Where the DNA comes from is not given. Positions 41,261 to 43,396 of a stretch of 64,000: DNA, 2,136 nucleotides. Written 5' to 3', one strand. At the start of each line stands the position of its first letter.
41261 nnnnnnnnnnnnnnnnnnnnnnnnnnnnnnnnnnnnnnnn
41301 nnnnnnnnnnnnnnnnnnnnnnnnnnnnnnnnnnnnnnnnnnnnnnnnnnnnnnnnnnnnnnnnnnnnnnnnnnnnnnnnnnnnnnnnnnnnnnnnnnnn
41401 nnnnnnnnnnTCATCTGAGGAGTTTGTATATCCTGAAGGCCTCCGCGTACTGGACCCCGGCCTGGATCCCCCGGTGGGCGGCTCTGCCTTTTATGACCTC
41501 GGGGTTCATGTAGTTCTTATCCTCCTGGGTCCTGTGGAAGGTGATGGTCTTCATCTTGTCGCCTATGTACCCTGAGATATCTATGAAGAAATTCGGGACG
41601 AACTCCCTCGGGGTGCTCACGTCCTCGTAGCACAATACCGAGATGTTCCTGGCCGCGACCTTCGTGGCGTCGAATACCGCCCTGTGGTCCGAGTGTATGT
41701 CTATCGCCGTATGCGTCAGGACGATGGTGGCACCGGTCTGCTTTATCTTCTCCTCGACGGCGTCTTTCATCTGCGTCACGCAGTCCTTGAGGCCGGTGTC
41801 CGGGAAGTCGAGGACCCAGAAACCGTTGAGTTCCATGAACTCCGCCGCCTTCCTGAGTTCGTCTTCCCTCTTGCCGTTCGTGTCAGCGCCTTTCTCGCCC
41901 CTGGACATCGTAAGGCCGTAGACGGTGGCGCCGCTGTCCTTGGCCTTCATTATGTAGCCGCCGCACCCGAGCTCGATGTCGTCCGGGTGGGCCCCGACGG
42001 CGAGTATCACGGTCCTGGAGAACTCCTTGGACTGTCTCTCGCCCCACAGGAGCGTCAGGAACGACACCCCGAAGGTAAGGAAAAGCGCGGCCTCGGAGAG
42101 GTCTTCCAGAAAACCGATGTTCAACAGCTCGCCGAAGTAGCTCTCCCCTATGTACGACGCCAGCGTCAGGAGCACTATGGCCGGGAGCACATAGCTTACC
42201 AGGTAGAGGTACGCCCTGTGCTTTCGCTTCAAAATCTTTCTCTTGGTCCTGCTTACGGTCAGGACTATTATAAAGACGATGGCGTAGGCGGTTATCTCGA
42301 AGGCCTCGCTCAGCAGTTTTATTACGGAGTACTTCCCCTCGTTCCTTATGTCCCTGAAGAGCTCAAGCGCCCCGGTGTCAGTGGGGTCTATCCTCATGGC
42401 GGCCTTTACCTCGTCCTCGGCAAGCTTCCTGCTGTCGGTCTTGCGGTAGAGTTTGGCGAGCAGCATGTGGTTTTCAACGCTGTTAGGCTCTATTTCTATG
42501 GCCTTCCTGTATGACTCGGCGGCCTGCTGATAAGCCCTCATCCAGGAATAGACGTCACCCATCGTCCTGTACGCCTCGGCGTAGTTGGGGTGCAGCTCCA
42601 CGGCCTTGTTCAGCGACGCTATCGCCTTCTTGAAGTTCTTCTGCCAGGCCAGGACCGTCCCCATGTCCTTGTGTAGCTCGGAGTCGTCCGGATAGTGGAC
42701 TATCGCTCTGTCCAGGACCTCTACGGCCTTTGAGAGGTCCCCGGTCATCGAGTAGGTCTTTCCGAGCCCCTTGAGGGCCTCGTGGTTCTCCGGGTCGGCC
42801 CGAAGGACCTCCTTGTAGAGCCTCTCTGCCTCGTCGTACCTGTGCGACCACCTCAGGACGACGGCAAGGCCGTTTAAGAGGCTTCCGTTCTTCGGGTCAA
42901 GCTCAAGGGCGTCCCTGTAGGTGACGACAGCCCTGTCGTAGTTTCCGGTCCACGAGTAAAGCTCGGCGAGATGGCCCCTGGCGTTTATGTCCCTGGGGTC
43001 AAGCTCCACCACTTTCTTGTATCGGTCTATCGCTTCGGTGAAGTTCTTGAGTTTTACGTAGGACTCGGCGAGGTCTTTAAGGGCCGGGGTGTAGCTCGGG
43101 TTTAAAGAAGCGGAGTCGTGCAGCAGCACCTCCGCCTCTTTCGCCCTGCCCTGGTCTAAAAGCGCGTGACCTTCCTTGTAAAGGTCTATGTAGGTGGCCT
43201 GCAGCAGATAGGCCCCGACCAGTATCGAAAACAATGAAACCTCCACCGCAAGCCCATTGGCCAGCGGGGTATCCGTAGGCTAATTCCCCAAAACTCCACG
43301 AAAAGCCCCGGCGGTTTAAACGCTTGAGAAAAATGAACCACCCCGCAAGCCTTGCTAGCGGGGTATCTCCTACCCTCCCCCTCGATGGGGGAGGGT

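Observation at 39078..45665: Unusual four-gene synthase-type exopolysaccharide locus: ATP-grasp ligase, TPR-porin, TPR-TM-PIG-L deacetylase and GT2 synthase-hydrolase fusion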

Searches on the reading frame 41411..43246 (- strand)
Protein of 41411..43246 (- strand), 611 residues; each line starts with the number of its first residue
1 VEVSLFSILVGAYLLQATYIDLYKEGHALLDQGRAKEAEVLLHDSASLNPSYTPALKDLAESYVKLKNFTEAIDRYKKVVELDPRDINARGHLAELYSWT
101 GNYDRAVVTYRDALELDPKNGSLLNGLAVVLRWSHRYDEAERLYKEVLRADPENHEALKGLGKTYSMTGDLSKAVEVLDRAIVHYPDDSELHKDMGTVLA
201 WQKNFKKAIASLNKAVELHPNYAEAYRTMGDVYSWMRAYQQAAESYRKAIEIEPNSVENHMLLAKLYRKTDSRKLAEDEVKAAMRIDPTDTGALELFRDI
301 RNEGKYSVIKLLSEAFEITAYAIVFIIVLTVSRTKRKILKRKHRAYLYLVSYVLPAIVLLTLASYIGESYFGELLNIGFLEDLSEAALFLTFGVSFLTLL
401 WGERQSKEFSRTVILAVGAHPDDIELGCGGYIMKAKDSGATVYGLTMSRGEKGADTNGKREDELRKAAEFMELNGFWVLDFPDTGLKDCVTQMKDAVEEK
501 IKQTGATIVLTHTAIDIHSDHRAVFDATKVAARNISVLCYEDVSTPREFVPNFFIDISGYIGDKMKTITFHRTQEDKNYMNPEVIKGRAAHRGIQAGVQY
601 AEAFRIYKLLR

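Call 3: search_protein_families(library=pfam, proteins=[window:41411-43246:-], max_evalue=0.01)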
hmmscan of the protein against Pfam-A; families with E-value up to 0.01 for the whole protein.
window:41411-43246:- (611 aa): 43 families (the best 25 are shown)
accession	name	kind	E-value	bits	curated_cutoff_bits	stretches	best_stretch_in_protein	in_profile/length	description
PF07719.23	TPR_2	-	6.8e-44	144.8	27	6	223-255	1-33/34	Tetratricopeptide repeat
PF00515.34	TPR_1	-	3.9e-43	144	27.8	6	223-255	1-33/34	Tetratricopeptide repeat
PF14559.12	TPR_19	-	1.2e-40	138.1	25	6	135-192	5-62/68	Tetratricopeptide repeat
PF13414.12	TPR_11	-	1.1e-33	115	26.8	4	202-233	7-38/42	TPR repeat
PF13428.12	TPR_14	-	2.9e-32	108.3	23.5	5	156-196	2-42/44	Tetratricopeptide repeat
PF13431.12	TPR_17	-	1.8e-30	103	24.4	2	143-175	1-33/34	Tetratricopeptide repeat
PF13181.12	TPR_8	-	6.9e-27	91.7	25.7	1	89-120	3-34/34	Tetratricopeptide repeat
PF13424.12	TPR_12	-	2e-26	92.4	30.1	3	123-182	5-72/77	Tetratricopeptide repeat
PF02585.22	PIG-L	-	6.3e-25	88.6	28.2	1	415-531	1-128/129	GlcNAc-PI de-N-acetylase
PF13432.12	TPR_16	-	4.4e-24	85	32.7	3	135-188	11-64/65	Tetratricopeptide repeat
PF13174.12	TPR_6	-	4.7e-19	68.1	26.3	0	59-84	6-31/33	Tetratricopeptide repeat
PF23914.1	TPR_CcmH_CycH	-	1.8e-17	64.1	42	2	83-187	46-153/158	Cytochrome c-type biogenesis protein H TPR domain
PF13176.12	TPR_7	-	3.2e-15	55.3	27.9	0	91-121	3-33/36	Tetratricopeptide repeat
PF13374.12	TPR_10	-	3.5e-14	52.7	27.5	1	123-149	4-30/42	Tetratricopeptide repeat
PF12895.13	ANAPC3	-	7.9e-14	52.1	27.2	2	134-214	2-81/82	Anaphase-promoting complex, cyclosome, subunit 3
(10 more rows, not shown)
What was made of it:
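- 42368..43246 (-): N-terminal part of the TPR-3TM-PIG-L protein: a short signal-like hydrophobic segment followed by about 8 TPR repeats, predicted to be periplasmic. Pfam TPR_1 and TPR_2 score 144 bits (call 3).
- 41414..42010 (-): PIG-L/LmbE-type metal-dependent de-N-acetylase domain, predicted to be cytoplasmic. PF02585 scores 88.6 bits against a cut-off of 28.2 (call 3).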

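Call 4: search_protein_families(library=ncbifam, proteins=[window:41411-43246:-], max_evalue=0.01)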
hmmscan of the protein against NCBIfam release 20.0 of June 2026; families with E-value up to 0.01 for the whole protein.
window:41411-43246:- (611 aa): 47 families (the best 25 are shown)
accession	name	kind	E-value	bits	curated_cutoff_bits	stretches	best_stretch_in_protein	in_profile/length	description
TIGR02917.1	PEP_TPR_lipo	equivalog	1.4e-64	218.4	312.2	3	26-227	472-673/899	XrtA/PEP-CTERM system TPR-repeat protein PrsT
NF040959.1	MamA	equivalog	1.9e-35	122.1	200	2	136-286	52-202/204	magnetosome protein MamA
TIGR02521.1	type_IV_pilW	equivalog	1.9e-26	93.1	154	4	59-145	37-123/234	type IV pilus biogenesis/stability protein PilW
TIGR04001.1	thiol_BshB1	equivalog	1.1e-22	80.9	182.5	1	414-608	4-222/226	bacillithiol biosynthesis deacetylase BshB1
TIGR02552.1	LcrH_SycD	equivalog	2.1e-19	69.6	104.8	3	21-120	20-119/136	SycD/LcrH family type III secretion system chaperone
TIGR03939.1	PGA_TPR_OMP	equivalog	7.3e-19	67.5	366.65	3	168-292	32-155/800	poly-beta-1,6 N-acetyl-D-glucosamine export porin PgaA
NF033758.1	gliding_GltE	equivalog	2.6e-17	62.9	225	2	127-293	126-292/411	adventurous gliding motility TPR repeat lipoprotein GltE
NF033762.1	social_mot_Tgl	equivalog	4.2e-17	62.3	225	3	166-288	42-167/252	social motility TPR repeat lipoprotein Tgl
NF008520.0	PRK11447.1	equivalog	2.6e-15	55.3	858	2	24-166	274-430/1157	cellulose synthase complex outer membrane protein BcsC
NF007692.0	PRK10370.1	equivalog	2.5e-14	53.4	306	2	73-133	67-127/206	heme lyase NrfEFG subunit NrfG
NF047371.1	FlcA_CTERM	equivalog_domain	5.2e-14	51.6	300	1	22-284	125-412/646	periplasmic flagellar collar protein FlcA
NF008757.0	PRK11788.1-5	equivalog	3.1e-13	49.6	363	1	71-317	53-310/388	lipopolysaccharide assembly protein LapB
NF033920.0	C39_PA2778_fam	equivalog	3e-12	46.5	150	3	203-288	170-255/255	PA2778 family cysteine peptidase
NF047558.1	TPR_END_plus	domain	3.8e-12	46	32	0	198-228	8-38/56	TPR end-of-group domain-containing protein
NF052415.1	T3SS_chap_SctY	equivalog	5.4e-12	46.2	70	2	118-216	3-104/106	type III secretion apparatus assembly chaperone SctY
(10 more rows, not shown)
